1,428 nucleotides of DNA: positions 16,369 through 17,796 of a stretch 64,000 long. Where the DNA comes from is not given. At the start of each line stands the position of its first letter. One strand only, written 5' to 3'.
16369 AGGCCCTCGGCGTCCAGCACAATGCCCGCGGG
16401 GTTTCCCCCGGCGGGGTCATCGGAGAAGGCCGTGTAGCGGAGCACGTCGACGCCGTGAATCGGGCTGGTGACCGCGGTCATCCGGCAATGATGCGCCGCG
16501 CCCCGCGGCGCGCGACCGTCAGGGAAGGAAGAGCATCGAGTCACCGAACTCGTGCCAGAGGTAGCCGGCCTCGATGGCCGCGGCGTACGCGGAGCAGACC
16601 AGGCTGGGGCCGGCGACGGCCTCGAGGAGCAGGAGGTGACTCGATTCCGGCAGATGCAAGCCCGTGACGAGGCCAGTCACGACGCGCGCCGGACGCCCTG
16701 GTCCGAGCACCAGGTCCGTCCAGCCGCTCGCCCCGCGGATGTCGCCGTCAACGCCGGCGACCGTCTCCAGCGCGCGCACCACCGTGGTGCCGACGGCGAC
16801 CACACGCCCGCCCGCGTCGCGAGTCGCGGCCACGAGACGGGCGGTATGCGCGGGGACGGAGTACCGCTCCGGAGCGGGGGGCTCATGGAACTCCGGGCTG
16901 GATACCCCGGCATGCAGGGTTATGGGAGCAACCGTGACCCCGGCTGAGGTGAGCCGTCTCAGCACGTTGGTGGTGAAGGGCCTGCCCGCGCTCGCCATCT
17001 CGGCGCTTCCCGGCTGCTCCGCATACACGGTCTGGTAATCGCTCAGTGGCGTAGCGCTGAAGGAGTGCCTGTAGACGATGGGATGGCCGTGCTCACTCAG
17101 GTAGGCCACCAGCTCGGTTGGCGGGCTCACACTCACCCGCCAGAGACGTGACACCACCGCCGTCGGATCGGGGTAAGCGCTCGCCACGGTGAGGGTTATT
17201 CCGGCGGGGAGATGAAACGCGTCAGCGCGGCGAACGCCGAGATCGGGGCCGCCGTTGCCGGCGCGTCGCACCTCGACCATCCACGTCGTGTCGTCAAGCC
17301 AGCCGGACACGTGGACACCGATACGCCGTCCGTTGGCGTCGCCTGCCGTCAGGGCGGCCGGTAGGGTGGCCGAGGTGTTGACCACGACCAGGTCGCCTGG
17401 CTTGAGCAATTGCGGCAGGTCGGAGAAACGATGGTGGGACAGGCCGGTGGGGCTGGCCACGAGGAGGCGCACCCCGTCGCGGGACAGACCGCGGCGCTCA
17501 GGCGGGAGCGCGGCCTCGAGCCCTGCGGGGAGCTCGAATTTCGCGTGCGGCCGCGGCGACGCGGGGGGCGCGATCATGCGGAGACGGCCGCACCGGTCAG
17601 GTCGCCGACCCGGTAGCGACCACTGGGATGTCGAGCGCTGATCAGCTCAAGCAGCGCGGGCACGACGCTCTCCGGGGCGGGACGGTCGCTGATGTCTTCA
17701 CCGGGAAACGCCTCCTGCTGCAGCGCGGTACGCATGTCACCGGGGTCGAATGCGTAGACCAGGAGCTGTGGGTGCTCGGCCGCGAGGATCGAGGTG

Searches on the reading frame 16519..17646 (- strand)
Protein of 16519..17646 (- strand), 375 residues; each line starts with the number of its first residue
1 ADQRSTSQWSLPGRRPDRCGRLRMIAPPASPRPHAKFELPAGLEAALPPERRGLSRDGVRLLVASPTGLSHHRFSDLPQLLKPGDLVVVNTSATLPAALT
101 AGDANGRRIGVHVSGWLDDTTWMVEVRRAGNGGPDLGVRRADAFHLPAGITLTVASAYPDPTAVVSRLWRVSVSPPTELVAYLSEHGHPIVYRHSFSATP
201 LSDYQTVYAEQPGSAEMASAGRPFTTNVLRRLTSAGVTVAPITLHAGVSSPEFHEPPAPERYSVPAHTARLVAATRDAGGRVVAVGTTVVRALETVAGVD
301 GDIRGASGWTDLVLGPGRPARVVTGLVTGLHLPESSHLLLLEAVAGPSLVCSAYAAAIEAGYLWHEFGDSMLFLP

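Call 40: search_protein_families(library=pfam, proteins=[window:16519-17646:-], max_evalue=0.0001)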
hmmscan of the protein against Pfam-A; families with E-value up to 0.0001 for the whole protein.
window:16519-17646:- (375 aa): 1 family
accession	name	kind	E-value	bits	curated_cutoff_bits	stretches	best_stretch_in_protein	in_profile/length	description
PF02547.20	Queuosine_synth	-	6.8e-73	246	25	1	36-372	5-321/322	Queuosine biosynthesis protein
